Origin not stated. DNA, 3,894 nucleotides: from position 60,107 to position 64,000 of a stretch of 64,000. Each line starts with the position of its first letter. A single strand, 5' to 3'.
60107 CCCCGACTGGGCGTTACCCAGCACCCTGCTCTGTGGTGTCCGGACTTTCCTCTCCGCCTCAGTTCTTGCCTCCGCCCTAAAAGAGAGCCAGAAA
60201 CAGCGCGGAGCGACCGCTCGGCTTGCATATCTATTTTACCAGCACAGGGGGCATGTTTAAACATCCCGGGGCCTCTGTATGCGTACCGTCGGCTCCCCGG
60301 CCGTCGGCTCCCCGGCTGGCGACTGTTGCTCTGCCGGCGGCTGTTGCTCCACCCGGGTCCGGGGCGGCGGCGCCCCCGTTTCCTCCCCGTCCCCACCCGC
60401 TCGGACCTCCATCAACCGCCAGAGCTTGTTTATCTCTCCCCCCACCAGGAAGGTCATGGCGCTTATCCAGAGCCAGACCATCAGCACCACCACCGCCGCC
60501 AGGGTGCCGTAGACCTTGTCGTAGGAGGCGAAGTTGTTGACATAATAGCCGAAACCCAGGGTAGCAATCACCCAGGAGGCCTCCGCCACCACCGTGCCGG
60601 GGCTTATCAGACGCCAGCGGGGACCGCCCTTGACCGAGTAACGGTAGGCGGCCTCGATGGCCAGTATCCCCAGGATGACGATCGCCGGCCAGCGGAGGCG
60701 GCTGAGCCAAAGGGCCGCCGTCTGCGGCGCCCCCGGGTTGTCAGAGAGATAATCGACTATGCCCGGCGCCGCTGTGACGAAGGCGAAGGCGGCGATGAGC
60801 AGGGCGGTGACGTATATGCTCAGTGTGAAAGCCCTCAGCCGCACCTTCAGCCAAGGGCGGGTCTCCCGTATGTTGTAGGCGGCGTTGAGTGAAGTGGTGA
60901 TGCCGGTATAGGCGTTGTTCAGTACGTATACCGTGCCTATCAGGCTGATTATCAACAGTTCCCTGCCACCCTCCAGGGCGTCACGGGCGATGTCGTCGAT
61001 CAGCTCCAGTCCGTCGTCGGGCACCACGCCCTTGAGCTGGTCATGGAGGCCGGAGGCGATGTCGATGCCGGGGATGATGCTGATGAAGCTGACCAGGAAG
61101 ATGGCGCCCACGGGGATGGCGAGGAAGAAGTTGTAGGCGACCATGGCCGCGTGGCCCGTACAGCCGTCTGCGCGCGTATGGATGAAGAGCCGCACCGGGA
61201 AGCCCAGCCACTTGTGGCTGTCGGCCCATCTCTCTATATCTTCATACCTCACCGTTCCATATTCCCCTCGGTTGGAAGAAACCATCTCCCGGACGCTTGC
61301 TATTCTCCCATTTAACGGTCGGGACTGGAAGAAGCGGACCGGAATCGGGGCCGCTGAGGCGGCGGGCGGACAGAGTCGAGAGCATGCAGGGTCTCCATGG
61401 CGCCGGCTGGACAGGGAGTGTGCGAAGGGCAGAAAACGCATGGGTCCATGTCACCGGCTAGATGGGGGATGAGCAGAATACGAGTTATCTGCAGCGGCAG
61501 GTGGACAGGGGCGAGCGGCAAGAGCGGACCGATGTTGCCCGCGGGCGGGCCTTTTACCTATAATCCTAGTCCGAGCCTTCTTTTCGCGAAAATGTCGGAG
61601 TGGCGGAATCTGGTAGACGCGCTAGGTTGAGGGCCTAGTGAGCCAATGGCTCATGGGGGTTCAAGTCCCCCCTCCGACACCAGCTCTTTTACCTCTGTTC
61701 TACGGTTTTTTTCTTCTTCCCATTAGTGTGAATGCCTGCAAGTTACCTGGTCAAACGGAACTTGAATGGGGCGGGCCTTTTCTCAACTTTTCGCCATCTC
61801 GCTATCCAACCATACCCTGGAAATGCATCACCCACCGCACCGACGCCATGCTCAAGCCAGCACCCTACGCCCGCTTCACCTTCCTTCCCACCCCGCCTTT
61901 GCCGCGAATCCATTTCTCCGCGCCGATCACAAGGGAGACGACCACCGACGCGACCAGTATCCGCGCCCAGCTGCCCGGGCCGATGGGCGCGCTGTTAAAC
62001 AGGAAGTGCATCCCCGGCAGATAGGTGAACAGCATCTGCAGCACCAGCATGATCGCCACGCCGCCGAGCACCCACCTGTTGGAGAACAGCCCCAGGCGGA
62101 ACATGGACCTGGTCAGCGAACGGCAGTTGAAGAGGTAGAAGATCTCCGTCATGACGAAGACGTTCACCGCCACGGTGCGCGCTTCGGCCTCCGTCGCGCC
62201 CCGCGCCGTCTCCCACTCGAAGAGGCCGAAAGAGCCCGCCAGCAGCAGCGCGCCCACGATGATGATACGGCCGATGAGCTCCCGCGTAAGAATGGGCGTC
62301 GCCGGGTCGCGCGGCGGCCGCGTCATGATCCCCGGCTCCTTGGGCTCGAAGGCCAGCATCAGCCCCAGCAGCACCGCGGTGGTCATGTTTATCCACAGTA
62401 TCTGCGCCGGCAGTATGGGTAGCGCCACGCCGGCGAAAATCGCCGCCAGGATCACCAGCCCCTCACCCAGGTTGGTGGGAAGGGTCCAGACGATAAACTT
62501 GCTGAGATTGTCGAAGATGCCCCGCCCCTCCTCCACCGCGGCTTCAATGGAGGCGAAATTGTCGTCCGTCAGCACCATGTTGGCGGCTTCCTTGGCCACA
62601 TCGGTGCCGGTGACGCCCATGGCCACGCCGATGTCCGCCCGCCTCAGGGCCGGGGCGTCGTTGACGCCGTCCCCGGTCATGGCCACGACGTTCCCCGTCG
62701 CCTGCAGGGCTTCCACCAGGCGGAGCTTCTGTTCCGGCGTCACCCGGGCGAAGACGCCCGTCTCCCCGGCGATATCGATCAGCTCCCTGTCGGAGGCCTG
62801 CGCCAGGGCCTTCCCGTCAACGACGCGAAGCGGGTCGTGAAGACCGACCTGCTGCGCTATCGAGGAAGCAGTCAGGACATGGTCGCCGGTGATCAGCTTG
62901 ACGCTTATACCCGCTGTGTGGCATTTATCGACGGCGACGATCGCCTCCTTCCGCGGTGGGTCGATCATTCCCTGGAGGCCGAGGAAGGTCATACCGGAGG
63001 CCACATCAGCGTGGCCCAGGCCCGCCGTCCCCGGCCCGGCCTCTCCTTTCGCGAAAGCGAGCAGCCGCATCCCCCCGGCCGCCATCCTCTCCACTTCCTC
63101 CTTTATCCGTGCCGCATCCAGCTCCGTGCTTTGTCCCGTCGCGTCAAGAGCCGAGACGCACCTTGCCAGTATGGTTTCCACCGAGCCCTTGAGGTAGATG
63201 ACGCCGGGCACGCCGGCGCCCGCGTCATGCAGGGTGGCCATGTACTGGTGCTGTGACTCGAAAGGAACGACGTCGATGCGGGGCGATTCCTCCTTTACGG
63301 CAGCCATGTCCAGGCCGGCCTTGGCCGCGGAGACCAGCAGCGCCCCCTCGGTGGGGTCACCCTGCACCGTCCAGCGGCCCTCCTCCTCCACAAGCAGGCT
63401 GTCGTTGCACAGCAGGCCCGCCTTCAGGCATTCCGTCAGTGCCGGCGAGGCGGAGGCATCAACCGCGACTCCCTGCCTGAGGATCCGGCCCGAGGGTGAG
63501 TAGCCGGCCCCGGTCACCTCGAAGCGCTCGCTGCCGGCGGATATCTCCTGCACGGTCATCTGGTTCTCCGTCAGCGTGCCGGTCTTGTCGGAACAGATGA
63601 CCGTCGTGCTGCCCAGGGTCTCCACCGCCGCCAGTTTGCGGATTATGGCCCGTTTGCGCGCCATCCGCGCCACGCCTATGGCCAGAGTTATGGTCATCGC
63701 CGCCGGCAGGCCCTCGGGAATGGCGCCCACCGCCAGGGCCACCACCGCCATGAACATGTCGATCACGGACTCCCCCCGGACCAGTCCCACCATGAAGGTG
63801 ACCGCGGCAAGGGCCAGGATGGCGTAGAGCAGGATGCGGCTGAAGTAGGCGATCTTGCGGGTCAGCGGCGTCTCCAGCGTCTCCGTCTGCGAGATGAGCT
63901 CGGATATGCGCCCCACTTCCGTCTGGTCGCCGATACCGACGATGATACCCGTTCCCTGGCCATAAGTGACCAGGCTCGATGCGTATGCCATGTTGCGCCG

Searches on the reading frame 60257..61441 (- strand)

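Call 23: search_protein_families(library=pfam, proteins=[window:60257-61441:-], max_evalue=0.00001)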
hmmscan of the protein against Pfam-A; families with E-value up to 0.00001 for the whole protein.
window:60257-61441:- (394 aa): 1 family
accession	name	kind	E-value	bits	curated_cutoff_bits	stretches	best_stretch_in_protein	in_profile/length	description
PF03631.20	Virul_fac_BrkB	-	4.7e-50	171.1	33.7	1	92-339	3-253/259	Virulence factor BrkB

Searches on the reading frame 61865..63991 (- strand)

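Call 23: search_protein_families(library=pfam, proteins=[window:61865-63991:-], max_evalue=0.00001)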
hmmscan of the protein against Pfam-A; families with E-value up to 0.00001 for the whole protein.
window:61865-63991:- (708 aa): 5 families
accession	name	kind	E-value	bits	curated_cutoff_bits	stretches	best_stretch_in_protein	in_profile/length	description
PF00689.26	Cation_ATPase_C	-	1.9e-49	168.2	27.3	1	524-695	2-175/175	Cation transporting ATPase, C-terminus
PF00122.25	E1-E2_ATPase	-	1.7e-23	83.6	28.1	1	1-113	69-181/181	E1-E2 ATPase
PF13246.12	Cation_ATPase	-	7.9e-18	64.7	21.7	1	194-279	2-89/91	Cation transport ATPase (P-type)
PF00702.32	Hydrolase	-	2.7e-15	57.7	26.4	1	131-453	3-191/191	haloacid dehalogenase-like hydrolase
PF08282.18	Hydrolase_3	-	3.4e-07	30.7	20.9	0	425-482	195-251/255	haloacid dehalogenase-like hydrolase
